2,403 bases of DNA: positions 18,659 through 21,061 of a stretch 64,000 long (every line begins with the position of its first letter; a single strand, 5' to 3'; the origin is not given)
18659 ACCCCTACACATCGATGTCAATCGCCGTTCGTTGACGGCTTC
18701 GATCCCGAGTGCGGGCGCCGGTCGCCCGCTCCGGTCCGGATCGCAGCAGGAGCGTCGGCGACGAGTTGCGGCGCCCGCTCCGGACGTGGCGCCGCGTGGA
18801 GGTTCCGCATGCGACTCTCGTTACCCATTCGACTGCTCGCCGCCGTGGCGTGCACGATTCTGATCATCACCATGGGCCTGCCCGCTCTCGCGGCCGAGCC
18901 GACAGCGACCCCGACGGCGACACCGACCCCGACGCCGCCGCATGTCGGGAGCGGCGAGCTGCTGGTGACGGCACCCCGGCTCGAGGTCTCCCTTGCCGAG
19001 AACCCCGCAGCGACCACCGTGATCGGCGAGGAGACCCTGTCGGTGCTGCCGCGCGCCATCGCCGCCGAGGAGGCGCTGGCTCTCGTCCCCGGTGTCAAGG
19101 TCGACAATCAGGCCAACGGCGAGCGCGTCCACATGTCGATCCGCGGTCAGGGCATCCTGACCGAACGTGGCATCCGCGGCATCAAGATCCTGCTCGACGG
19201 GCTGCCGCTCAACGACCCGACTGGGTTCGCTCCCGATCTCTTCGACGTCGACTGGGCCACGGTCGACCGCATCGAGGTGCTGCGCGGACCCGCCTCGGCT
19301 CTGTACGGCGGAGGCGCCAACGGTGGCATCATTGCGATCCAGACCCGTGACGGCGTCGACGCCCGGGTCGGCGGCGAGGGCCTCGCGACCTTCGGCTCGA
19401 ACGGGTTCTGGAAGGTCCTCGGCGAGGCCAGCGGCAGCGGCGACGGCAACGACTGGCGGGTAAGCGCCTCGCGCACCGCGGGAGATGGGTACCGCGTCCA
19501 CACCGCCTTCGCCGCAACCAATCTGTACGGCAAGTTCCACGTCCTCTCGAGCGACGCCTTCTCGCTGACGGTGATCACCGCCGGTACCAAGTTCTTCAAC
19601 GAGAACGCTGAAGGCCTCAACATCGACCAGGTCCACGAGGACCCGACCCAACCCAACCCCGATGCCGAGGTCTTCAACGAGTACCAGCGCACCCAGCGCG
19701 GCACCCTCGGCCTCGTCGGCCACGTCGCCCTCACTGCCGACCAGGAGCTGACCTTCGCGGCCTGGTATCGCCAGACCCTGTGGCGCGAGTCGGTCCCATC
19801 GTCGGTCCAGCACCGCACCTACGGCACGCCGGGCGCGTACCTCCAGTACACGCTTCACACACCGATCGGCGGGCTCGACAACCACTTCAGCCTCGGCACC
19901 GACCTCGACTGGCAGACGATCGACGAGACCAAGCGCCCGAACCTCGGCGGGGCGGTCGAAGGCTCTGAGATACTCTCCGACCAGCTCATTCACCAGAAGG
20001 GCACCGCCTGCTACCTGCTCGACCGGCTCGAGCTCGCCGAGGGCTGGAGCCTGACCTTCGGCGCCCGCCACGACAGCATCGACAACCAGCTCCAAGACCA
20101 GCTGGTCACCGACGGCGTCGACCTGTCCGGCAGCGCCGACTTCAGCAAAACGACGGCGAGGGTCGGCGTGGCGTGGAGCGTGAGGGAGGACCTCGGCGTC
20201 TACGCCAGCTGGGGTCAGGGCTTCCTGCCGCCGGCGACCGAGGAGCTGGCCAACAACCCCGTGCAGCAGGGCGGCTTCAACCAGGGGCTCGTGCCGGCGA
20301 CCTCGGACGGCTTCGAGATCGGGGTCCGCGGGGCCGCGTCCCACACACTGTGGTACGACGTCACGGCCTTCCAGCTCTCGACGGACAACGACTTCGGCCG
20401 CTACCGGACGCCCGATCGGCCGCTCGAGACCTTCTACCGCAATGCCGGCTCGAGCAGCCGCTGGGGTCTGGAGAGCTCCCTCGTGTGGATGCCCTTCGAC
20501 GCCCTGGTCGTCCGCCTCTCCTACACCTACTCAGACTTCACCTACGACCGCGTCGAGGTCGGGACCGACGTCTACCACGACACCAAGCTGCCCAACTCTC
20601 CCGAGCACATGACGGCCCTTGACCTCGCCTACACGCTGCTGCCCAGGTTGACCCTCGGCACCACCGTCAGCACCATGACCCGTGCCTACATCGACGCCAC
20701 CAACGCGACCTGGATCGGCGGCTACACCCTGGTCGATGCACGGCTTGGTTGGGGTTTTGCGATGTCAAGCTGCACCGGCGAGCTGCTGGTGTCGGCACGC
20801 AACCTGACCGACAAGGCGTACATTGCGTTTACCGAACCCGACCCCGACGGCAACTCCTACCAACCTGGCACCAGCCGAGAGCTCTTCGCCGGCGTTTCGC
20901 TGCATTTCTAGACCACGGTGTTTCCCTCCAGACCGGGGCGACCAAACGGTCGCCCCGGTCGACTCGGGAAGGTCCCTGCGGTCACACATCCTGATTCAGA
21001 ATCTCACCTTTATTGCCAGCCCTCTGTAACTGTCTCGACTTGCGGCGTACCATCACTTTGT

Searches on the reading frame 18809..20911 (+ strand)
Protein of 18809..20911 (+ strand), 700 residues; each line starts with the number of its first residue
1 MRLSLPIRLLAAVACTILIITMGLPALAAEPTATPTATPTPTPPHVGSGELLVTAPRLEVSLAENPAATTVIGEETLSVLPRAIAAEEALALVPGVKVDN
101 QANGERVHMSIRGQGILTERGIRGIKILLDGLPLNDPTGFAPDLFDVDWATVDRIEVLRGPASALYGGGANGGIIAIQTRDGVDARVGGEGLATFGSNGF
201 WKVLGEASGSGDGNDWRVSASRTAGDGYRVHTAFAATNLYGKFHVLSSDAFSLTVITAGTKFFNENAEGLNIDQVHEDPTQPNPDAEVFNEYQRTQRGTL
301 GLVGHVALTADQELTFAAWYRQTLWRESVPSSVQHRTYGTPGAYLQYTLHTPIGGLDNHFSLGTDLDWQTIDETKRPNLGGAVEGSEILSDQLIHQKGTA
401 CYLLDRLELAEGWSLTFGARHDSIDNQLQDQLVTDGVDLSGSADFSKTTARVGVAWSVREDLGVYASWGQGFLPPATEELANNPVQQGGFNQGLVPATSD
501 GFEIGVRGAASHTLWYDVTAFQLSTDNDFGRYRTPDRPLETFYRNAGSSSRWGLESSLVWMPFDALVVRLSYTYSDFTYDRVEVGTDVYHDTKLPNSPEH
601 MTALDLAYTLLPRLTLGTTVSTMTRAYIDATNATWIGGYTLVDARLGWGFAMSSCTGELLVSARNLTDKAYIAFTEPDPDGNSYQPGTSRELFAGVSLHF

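Call 5: search_protein_families(library=pfam, proteins=[window:18809-20911:+], max_evalue=0.001)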
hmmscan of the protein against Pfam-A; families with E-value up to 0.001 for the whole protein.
window:18809-20911:+ (700 aa): 2 families
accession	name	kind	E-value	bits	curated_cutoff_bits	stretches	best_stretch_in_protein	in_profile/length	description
PF00593.30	TonB_dep_Rec_b-barrel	-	2.3e-39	136.9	27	1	257-666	19-436/436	TonB dependent receptor-like, beta-barrel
PF07715.20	Plug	-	7.1e-22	78.4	23.9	1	62-174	2-107/107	TonB-dependent Receptor Plug Domain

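Call 6: search_protein_families(library=ncbifam, proteins=[window:18809-20911:+], max_evalue=0.01)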
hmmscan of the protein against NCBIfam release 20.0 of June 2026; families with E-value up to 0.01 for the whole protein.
window:18809-20911:+ (700 aa): 31 families (the best 25 are shown)
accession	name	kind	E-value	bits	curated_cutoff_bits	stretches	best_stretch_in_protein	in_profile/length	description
NF041535.1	TonB_rec_PqqU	equivalog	1.8e-66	224.9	1200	2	57-350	7-306/676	TonB-dependent receptor PqqU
TIGR01783.1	TonB-siderophor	subfamily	2.3e-53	181.8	223.5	2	398-700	362-649/649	TonB-dependent siderophore receptor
TIGR01785.1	TonB-hemin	subfamily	2e-30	105.8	316.85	1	50-674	3-657/677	TonB-dependent heme/hemoglobin receptor family protein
TIGR01779.1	TonB-B12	equivalog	1.3e-27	96.6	599.7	2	50-235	30-209/614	TonB-dependent vitamin B12 receptor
TIGR01786.1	TonB-hemlactrns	subfamily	6.3e-24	84.3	323.75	2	61-185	17-139/719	TonB-dependent hemoglobin/transferrin/lactoferrin family receptor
NF010651.0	PRK14050.1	equivalog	1.6e-22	79.4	884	2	57-187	71-193/730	TonB-dependent siderophore receptor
NF047944.1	FoxamRcptFoxA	equivalog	4.7e-22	78.1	1300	2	397-674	413-674/697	ferrioxamine B receptor FoxA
NF007465.0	PRK10044.1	equivalog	8.8e-22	77.1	803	2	391-673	436-702/726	ferrichrome porin FhuA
NF053590.1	TonB_dep_TOL0244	equivalog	5.4e-20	71.5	645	2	497-677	415-586/604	TOL_0244 family TonB-dependent receptor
NF007926.1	PRK10641.1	equivalog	3e-16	59.1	836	2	49-201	28-172/617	TonB-dependent vitamin B12 receptor BtuB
NF010650.0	PRK14049.1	equivalog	1.2e-15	56.8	904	2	369-669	405-703/729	ferrioxamine B receptor precursor protein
NF010010.0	PRK13483.1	equivalog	2.1e-14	52.4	927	1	48-181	33-164/660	ligand-gated channel protein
NF007478.2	PRK10064.1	equivalog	4.8e-13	48.3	745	1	50-181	32-159/663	catecholate siderophore receptor CirA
NF052649.1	TonRcptRhtA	equivalog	3.2e-12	45.4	1100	1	99-198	92-183/744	TonB-dependent siderophore receptor RhtA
NF010012.0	PRK13486.1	equivalog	3.5e-10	38.9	924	1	51-185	28-163/696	TonB-dependent receptor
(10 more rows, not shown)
